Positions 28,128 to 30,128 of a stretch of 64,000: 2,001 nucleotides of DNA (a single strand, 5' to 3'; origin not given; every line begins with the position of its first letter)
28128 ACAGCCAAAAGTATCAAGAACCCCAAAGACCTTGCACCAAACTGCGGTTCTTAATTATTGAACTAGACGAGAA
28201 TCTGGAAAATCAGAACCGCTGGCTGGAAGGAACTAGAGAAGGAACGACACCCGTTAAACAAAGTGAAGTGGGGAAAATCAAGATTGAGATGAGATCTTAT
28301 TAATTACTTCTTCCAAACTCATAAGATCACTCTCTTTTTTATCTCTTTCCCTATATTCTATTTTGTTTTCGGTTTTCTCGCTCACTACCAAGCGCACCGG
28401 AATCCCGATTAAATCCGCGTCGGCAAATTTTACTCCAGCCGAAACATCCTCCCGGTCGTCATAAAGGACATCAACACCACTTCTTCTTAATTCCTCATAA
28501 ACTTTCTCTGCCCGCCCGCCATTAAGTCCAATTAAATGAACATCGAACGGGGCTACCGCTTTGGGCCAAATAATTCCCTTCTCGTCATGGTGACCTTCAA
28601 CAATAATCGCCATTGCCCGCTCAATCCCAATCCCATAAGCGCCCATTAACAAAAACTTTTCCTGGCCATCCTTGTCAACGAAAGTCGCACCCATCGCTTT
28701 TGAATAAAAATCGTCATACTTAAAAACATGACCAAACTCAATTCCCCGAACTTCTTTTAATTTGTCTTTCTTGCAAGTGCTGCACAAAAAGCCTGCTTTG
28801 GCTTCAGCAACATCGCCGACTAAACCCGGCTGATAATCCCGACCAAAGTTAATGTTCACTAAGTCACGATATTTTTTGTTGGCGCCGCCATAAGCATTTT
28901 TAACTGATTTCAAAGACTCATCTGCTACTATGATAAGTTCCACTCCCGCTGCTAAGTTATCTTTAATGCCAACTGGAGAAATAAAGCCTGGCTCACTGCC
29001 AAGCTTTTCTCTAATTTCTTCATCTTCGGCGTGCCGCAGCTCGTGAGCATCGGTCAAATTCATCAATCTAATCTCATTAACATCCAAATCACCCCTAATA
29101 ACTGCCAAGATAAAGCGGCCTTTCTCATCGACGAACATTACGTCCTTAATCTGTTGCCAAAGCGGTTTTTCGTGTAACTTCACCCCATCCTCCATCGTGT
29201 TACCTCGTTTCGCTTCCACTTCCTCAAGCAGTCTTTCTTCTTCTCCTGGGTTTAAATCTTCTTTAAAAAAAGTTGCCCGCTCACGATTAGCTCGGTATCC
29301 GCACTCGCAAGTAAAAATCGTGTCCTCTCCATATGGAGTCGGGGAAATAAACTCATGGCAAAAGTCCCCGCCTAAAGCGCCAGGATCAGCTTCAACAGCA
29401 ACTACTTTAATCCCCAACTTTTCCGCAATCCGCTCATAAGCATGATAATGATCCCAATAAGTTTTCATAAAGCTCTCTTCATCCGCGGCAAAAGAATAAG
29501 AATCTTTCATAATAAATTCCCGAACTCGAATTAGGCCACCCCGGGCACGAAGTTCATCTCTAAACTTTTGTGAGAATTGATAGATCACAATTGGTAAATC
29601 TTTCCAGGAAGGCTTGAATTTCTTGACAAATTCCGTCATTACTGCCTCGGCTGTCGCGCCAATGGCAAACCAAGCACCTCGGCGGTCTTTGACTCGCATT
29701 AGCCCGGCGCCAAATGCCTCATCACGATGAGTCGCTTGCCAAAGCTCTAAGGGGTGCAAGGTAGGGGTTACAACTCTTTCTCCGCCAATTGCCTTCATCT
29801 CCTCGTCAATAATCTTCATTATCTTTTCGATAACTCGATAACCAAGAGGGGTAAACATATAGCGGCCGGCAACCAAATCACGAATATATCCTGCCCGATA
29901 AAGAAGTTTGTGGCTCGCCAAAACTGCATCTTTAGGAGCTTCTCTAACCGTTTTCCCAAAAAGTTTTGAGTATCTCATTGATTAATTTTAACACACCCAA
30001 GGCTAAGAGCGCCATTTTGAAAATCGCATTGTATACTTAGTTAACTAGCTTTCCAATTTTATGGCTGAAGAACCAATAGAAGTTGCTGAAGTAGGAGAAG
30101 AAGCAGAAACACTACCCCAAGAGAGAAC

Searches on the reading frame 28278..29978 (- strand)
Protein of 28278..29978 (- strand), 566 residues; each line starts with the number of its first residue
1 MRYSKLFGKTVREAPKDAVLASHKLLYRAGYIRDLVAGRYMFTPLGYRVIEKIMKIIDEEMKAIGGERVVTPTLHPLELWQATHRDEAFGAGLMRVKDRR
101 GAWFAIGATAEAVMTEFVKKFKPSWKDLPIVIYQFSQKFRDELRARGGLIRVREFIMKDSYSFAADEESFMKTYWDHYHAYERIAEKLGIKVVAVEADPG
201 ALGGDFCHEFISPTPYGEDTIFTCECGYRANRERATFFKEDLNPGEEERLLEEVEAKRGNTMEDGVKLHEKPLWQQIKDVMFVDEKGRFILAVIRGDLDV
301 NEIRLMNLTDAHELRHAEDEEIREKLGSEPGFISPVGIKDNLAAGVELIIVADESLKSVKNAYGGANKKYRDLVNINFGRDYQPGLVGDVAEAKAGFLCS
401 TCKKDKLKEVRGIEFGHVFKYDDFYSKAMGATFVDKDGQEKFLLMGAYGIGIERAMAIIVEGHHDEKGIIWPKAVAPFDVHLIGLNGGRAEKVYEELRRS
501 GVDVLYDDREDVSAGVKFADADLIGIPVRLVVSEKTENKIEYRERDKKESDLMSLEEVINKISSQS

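Call 48: find_related_loci(query=window:28278-29978:-, collection=genome_contigs, flank=10000)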
Query window:28278-29978:- (566 aa) in genome_contigs; peptide patterns used: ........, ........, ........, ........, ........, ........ (x = any residue, [..] = any of these).
173 stretches matched a pattern; 30 encode a relative of the query (tblastn E <= 1e-3); 30 distinct loci.
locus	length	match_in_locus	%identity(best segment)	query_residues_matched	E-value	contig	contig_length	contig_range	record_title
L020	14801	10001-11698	88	1-565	0e+0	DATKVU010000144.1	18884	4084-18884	MAG TPA_asm: Clostridia bacterium isolate SMAG_U14141 k141_1095582, whole genome shotgun sequence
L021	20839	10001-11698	65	1-566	0e+0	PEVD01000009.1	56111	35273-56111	MAG: Candidatus Shapirobacteria bacterium CG03_land_8_20_14_0_80_40_19 CG03_land_8_20_14_0.80_scaffold_86_c, whole genom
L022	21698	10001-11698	57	1-558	0e+0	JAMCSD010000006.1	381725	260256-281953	MAG: Patescibacteria group bacterium isolate FK_Sedi_A_Bin.230 NODE_11_length_381725_cov_7.35113, whole genome shotgun s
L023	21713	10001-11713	55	1-562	0e+0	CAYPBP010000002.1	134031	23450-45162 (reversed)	MAG TPA_asm: uncultured Gammaproteobacteria bacterium isolate SRP192927_co5_99 genome assembly, contig: NODE_43_length_1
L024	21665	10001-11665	56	1-562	0e+0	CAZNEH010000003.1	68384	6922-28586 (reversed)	MAG TPA_asm: uncultured Gammaproteobacteria bacterium isolate SRP167671_co2_232 genome assembly, contig: NODE_482_length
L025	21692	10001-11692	55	1-563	0e+0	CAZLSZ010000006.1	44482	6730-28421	MAG TPA_asm: uncultured Gammaproteobacteria bacterium isolate SRP170004_co1_21 genome assembly, contig: NODE_1029_length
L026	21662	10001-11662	56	1-560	0e+0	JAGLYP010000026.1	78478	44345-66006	MAG: Candidatus Parcubacteria bacterium isolate RS_13_30 ZL320.bin.30.fa_26, whole genome shotgun sequence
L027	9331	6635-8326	57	1-559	0e+0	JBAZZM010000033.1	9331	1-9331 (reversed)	MAG: Candidatus Gracilibacteria bacterium isolate SO_2017_GW3_16 scaffold_3635_c1_OW296A_2017, whole genome shotgun sequ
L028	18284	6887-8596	54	1-563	0e+0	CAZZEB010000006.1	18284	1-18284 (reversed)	MAG TPA_asm: uncultured Gammaproteobacteria bacterium isolate SRP342105_co1_364 genome assembly, contig: NODE_4098_lengt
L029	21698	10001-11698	55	1-559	0e+0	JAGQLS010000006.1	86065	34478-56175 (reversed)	MAG: Candidatus Woesebacteria bacterium isolate HKST-UBA22 NODE_6_length_86065_cov_4.831104, whole genome shotgun sequen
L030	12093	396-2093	55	1-564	0e+0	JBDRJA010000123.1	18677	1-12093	MAG: Patescibacteria group bacterium isolate MEGAHIT-group-1.615 k141_10477021, whole genome shotgun sequence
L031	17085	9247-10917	55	1-558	0e+0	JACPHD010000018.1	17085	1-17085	MAG: Parcubacteria group bacterium isolate NC_groundwater_405_Ag_B-0.1um_41_14 GD18-4_B1_scaffold_476892, whole genome s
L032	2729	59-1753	53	1-559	0e+0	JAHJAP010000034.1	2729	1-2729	MAG: Patescibacteria group bacterium isolate Modern_marine.mb.217 Modern_marine.mb.217_k141_562911, whole genome shotgun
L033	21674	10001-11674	54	1-559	0e+0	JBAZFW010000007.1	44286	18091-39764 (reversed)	MAG: Patescibacteria group bacterium isolate SO_2017_LW3_29 NODE_1884_length_44286_cov_3.658688_LW162_2017, whole genome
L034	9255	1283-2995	55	1-564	0e+0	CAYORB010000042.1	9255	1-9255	MAG TPA_asm: uncultured Candidatus Peribacteria bacterium isolate SRP077602_co5_415 genome assembly, contig: NODE_31110_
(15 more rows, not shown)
